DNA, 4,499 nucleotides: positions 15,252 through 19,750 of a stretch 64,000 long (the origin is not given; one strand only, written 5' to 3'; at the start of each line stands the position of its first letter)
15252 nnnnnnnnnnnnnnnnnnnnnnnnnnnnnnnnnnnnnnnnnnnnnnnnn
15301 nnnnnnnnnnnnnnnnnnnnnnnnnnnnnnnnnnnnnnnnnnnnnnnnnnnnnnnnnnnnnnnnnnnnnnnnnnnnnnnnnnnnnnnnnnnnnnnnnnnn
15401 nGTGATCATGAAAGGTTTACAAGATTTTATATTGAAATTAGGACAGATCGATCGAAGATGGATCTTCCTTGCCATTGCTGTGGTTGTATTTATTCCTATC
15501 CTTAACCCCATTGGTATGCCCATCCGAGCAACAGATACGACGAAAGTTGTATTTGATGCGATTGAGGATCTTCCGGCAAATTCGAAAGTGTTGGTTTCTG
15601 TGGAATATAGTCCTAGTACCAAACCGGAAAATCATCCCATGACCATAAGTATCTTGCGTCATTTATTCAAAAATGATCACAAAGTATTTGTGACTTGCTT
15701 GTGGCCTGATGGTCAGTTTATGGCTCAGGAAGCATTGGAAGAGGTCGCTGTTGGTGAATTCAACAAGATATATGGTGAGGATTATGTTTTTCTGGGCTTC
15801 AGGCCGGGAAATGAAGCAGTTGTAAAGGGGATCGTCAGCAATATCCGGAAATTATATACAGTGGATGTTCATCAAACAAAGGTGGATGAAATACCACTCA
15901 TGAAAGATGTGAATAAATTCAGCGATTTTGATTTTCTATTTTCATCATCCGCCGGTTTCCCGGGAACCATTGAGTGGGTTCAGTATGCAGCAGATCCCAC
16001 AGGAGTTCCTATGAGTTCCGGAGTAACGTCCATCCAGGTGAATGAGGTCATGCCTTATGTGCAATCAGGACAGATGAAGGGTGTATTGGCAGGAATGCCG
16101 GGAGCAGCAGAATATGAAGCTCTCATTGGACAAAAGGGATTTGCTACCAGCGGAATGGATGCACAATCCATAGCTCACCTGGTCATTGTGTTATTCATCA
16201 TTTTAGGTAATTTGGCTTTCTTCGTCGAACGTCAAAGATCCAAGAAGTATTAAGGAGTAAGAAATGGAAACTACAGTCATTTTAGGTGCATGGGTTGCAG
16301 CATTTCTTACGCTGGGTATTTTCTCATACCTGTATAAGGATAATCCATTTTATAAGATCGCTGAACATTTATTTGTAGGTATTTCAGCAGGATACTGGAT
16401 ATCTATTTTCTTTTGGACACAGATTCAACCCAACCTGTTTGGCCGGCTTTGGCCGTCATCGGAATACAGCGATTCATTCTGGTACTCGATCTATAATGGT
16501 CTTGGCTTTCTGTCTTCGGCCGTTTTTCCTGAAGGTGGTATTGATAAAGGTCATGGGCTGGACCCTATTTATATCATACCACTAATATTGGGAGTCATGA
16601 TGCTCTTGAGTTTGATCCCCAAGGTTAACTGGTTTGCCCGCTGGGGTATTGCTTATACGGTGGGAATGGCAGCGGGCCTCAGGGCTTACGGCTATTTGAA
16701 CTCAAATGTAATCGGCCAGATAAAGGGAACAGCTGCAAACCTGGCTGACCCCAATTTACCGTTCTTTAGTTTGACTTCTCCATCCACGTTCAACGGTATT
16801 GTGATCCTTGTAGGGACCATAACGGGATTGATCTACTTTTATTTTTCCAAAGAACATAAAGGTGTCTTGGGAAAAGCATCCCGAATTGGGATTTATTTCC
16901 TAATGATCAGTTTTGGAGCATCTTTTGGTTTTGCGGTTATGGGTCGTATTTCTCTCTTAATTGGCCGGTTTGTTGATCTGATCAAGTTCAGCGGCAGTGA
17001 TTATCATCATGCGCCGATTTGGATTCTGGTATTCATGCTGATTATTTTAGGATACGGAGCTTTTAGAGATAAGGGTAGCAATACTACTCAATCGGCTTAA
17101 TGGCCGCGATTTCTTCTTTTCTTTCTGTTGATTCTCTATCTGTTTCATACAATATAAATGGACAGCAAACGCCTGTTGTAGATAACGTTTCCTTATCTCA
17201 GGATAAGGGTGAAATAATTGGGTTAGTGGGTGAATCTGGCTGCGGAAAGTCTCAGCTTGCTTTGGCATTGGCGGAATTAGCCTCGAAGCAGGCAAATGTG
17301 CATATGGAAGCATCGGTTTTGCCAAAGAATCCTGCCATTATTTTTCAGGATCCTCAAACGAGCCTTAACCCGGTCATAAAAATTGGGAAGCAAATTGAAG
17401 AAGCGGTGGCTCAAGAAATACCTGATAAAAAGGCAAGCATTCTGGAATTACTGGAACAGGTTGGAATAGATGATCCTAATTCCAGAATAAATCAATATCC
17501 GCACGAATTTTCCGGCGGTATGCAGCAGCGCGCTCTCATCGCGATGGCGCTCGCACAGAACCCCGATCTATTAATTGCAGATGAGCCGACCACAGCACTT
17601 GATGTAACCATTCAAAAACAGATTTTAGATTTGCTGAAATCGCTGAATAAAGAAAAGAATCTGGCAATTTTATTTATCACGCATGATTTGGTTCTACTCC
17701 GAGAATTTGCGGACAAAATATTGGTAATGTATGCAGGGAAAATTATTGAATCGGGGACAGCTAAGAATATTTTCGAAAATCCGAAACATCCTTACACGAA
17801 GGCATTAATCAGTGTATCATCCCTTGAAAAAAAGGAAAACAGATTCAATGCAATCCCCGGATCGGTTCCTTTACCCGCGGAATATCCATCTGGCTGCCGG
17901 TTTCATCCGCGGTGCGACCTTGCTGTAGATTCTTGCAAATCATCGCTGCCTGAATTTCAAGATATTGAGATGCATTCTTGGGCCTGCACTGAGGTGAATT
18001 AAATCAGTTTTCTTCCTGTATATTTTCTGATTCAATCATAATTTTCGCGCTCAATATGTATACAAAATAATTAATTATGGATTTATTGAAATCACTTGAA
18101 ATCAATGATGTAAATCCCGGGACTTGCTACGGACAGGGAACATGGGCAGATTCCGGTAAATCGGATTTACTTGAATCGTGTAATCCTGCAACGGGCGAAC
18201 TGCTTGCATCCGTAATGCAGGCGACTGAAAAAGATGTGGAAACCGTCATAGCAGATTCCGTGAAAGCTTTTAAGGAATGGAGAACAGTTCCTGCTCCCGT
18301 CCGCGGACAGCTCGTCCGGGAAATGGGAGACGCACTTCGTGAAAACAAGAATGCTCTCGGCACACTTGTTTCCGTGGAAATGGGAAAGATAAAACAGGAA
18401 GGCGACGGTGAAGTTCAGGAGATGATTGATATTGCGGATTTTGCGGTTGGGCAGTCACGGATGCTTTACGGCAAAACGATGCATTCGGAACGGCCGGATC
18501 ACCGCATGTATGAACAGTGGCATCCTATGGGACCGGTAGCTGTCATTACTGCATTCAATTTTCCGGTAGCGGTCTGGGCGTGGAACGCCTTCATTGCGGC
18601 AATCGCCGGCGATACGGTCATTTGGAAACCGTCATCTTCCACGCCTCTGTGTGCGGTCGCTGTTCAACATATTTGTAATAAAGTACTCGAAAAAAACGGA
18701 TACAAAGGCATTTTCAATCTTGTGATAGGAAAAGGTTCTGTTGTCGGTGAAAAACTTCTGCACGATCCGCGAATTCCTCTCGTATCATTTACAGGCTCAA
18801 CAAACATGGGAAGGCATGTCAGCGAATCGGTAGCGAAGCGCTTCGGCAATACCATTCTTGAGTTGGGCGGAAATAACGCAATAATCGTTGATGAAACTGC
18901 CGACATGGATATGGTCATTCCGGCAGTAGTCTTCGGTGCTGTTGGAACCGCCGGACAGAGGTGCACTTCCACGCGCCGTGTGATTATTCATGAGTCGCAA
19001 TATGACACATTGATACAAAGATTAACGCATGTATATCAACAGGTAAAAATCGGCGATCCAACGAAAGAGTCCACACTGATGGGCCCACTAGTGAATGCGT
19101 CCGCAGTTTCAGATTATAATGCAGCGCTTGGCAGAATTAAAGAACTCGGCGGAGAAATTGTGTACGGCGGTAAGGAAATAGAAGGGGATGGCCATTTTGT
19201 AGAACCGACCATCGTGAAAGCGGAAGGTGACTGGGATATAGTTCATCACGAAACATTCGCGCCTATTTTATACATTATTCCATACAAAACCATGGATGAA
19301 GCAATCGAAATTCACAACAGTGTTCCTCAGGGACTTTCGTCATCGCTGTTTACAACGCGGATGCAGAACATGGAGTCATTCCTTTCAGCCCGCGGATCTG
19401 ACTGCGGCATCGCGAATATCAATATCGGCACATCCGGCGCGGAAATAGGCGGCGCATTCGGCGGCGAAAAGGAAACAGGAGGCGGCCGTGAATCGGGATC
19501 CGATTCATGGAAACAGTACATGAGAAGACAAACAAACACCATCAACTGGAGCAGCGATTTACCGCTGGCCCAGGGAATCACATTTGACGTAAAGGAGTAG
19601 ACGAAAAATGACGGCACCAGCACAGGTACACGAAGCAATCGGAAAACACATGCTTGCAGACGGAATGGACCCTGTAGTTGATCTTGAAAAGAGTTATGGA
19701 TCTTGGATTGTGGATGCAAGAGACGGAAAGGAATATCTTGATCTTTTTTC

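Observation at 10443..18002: Eight-gene module with no described counterpart: GlmL-like actin-fold ATPase, barrel-sandwich protein, five membrane proteins and an orphan Opp-type ABC ATPase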

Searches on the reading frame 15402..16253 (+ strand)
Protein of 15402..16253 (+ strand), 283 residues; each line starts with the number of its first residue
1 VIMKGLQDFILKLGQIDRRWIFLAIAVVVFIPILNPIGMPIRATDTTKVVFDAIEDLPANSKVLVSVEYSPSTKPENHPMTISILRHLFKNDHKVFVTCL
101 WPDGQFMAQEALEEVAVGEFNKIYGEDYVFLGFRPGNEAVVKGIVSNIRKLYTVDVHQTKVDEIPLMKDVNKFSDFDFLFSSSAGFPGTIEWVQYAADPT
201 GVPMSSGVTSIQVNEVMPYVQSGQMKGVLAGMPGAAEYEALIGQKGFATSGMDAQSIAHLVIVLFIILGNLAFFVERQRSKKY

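Call 3: search_protein_families(library=pfam, proteins=[window:15402-16253:+], max_evalue=0.1)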
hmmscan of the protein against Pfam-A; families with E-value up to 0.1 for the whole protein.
window:15402-16253:+ (283 aa): 0 families

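Call 4: search_protein_families(library=ncbifam, proteins=[window:15402-16253:+], max_evalue=0.1)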
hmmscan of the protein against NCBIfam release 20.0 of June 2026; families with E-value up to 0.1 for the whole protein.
window:15402-16253:+ (283 aa): 0 families

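Call 40: search_solved_structures(query=A2, max_evalue=10)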
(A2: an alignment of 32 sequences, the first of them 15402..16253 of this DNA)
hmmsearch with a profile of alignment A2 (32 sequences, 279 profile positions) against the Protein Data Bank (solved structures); distinct sequences matched with E-value up to 10: 4.
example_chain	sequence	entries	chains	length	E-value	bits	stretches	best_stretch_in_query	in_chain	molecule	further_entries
4r58_A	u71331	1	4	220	0.29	13.4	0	139-175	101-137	Leucine Rich Repeat protein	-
4dws_A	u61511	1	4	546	0.67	12.2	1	197-229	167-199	Chi2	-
7jil_n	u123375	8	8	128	0.78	12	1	129-207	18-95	30S ribosomal protein S9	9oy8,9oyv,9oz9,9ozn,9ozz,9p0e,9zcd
6ogd_C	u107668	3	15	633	0.81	11.9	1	197-229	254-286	Chitinase 2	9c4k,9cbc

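Call 43: search_protein_families(library=pfam, alignment_id=A2, max_evalue=0.05)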
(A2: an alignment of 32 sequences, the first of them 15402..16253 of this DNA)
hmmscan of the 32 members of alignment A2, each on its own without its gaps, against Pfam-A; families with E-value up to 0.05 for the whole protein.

A. member 1, window:15402-16253:+ (283 aa): 0 families

B. families by the number of members that match (of 32 scanned): 0 families
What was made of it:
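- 15402..16253 (+): g6: N-terminal TM, ~215-aa periplasmic alpha/beta domain, C-terminal TM. Both ends are predicted to be cytoplasmic. No family match in 32 members (calls 40, 43).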

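Call 97: search_protein_families(library=padloc, proteins=[window:15402-16253:+], max_evalue=0.001)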
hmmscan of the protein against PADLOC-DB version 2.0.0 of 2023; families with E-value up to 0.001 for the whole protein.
window:15402-16253:+ (283 aa): 0 families

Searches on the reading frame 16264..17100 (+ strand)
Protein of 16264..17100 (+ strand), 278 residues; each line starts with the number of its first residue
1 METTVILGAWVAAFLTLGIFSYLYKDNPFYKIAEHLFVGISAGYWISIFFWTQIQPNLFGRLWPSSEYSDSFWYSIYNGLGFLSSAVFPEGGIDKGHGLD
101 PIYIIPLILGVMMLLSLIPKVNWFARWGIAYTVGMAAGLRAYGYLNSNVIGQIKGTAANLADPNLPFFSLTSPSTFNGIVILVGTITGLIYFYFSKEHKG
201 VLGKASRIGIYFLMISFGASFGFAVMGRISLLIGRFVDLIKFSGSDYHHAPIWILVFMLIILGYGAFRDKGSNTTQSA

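Call 3: search_protein_families(library=pfam, proteins=[window:16264-17100:+], max_evalue=0.1)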
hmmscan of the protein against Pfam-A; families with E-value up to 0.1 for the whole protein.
window:16264-17100:+ (278 aa): 0 families

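Call 4: search_protein_families(library=ncbifam, proteins=[window:16264-17100:+], max_evalue=0.1)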
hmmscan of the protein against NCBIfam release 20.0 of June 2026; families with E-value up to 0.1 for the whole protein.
window:16264-17100:+ (278 aa): 0 families

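Call 42: search_solved_structures(query=A4, max_evalue=10)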
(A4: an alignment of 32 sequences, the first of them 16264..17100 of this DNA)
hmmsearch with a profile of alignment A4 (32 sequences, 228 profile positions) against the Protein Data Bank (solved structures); distinct sequences matched with E-value up to 10: 2.
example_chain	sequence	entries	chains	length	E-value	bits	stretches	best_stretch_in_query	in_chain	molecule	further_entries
5szs_A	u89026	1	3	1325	1.3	11.9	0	18-62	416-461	Spike glycoprotein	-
7kip_A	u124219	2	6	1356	1.8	11.4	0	18-62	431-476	Spike glycoprotein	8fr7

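Call 45: search_protein_families(library=pfam, alignment_id=A4, max_evalue=0.05)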
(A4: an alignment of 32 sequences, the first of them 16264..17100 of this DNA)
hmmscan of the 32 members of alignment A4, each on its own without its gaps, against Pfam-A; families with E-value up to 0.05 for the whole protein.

A. member 1, window:16264-17100:+ (278 aa): 0 families

B. families by the number of members that match (of 32 scanned): 7 families
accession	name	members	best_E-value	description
PF17328.7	DUF5366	4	0.00086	Family of unknown function (DUF5366)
PF06781.17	CrgA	1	0.00059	Cell division protein CrgA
PF15054.11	DUF4535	1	0.0054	Domain of unknown function (DUF4535)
PF16935.10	Hol_Tox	1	0.009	Putative Holin-like Toxin (Hol-Tox)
PF09990.14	DUF2231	1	0.012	Predicted membrane protein (DUF2231)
PF05568.16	ASFV_J13L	1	0.026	African swine fever virus J13L protein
PF19517.4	DUF6050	1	0.043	Family of unknown function (DUF6050)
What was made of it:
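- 16264..17100 (+): g7: polytopic (about 6 TM) membrane protein with many conserved polar residues (D26, N27, E34, Q152, S195, R228, R235). No family match in 32 members (calls 42, 45).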

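Call 97: search_protein_families(library=padloc, proteins=[window:16264-17100:+], max_evalue=0.001)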
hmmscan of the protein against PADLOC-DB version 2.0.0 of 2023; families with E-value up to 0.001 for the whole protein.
window:16264-17100:+ (278 aa): 0 families

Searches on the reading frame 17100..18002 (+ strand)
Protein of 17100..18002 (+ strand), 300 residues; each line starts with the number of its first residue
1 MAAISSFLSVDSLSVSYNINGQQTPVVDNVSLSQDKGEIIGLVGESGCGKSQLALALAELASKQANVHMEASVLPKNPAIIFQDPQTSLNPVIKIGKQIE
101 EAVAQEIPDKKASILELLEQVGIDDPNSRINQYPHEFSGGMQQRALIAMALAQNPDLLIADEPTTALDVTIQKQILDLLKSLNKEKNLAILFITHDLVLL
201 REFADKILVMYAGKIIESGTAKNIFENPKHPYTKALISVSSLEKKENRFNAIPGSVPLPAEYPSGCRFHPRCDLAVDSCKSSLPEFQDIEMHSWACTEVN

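Call 3: search_protein_families(library=pfam, proteins=[window:17100-18002:+], max_evalue=0.1)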
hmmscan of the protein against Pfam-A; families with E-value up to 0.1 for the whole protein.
window:17100-18002:+ (300 aa): 11 families
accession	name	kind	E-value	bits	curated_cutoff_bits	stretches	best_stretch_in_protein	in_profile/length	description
PF00005.33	ABC_tran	-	1.2e-25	91.1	25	1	28-165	2-137/137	ABC transporter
PF08352.17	oligo_HPY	-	1.7e-19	70.4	27.1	1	216-279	1-65/65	Oligopeptide/dipeptide transporter, C-terminal region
PF13304.12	AAA_21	-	1.4e-11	45.5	27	1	94-200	195-303/304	AAA domain, putative AbiEii toxin, Type IV TA system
PF13401.12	AAA_22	-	0.0002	22.1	27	1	38-193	6-121/130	AAA domain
PF02463.25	SMC_N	-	0.00029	20.8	40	1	105-210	114-211/220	RecF/RecN/SMC N terminal domain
PF13191.12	AAA_16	-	0.0049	17.8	32.6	1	36-129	23-113/167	AAA ATPase domain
PF07728.20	AAA_5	-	0.0084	16.6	22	1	42-68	4-29/139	AAA domain (dynein-related subfamily)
PF02562.22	PhoH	-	0.02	14.8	27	1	22-67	8-49/205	PhoH-like protein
PF13481.12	AAA_25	-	0.024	14.7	27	1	19-58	15-54/195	AAA domain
PF00910.28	RNA_helicase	-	0.052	14.5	21.5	0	42-79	3-40/105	RNA helicase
PF13175.12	AAA_15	-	0.075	13.1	32.1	0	39-99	25-83/374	AAA ATPase domain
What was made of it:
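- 17100..18002 (+): g8: OppD/DppD-type ABC ATPase. It is a lineage-specific neighbour, not a core part; a functional link in this genome is possible but unproven. ABC_tran plus oligo_HPY (call 3).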

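Call 4: search_protein_families(library=ncbifam, proteins=[window:17100-18002:+], max_evalue=0.1)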
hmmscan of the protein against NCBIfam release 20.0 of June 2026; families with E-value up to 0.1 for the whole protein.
window:17100-18002:+ (300 aa): 199 families (the best 25 are shown)
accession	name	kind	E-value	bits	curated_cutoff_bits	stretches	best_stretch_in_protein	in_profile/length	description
NF008246.0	PRK11022.1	equivalog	9.7e-85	284.5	541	2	76-296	89-314/326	dipeptide ABC transporter ATP-binding protein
NF043079.1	MMSYN1_0167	equivalog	1.6e-77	261.5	740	2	76-277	306-512/561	oligopeptide ABC transporter ATP-binding protein OppD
NF007010.1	PRK09473.1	subfamily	2.7e-76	256.3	575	1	8-290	2-304/318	oligopeptide ABC transporter ATP-binding protein OppD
NF008453.0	PRK11308.1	subfamily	6.3e-70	236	408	1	25-299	36-326/334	dipeptide ABC transporter ATP-binding protein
NF011659.0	PRK15079.1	equivalog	2.9e-67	226.8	540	1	23-299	36-331/334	murein tripeptide/oligopeptide ABC transporter ATP binding protein OppF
NF007613.0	PRK10261.1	equivalog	3.1e-65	220.8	1077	2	75-239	103-271/623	glutathione ABC transporter ATP-binding protein GsiA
NF011713.0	PRK15134.1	equivalog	4.3e-64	217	834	1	5-241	3-261/529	microcin C ABC transporter ATP-binding protein YejF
NF011674.0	PRK15093.1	equivalog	1.8e-63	214.7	627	1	7-296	3-321/330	putrescine export ABC transporter ATP-binding protein SapD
TIGR02770.1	nickel_nikD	equivalog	4.3e-63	212.8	318.7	1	26-239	1-228/230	nickel import ATP-binding protein NikD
NF043071.1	DppF_dipep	equivalog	7.4e-58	196.5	660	1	25-299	37-327/331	dipeptide ABC transporter ATP-binding subunit DppF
NF047576.1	opine_ATP_CntF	equivalog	4.1e-55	186.9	385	1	7-240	2-253/264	staphylopine uptake ABC transporter ATP-binding protein CntF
NF043078.1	MMSYN1_0168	equivalog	6.8e-55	186.9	800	2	110-239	469-596/649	oligopeptide ABC transporter ATP-binding protein OppF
NF047578.1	opine_ATP_CntD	equivalog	9.2e-55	185.7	380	2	76-240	85-253/266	staphylopine uptake ABC transporter ATP-binding protein CntD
TIGR02769.1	nickel_nikE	equivalog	1.2e-43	149.6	332.55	1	18-237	18-250/265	nickel import ATP-binding protein NikE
NF007739.0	PRK10419.1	subfamily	3.1e-41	141.7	354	1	8-222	4-237/268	nickel ABC transporter ATP-binding protein NikE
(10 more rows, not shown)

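Call 97: search_protein_families(library=padloc, proteins=[window:17100-18002:+], max_evalue=0.001)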
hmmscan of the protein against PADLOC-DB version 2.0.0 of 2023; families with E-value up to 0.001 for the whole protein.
window:17100-18002:+ (300 aa): 9 families
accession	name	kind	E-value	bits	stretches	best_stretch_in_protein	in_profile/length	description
PDLC04135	mad3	-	5.3e-32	109.8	2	119-238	247-370/374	mads_3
PDLC04140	mad8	-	8.3e-12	43.2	1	25-208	15-242/314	mads_8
PDLC02914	ATPase-Toprim_I-B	-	1.3e-11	42.4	1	152-208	200-256/443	-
PDLC02980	AriA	-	2.1e-11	42.4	1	112-200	213-303/304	-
PDLC02335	AbiLi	-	7.3e-07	26.5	1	105-203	154-243/326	AbiLi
PDLC04164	AriA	-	5.3e-06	24.2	1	139-208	174-245/253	-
PDLC04244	PDC-M01A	-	3.8e-05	20.7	0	149-210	341-402/482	-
PDLC04213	HEC-02A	-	0.00011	19.9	0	150-203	227-279/337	-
PDLC00075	GajA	-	0.00024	17.7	1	135-221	247-332/536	AAA ATPase domain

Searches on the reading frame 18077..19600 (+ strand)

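Call 55: search_protein_families(library=pfam, proteins=[window:18077-19600:+], max_evalue=0.001)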
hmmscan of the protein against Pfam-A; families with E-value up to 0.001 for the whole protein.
window:18077-19600:+ (507 aa): 1 family
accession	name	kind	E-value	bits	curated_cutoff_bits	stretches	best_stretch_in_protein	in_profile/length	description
PF00171.27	Aldedh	-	9.6e-135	450.1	23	1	23-486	1-460/461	Aldehyde dehydrogenase family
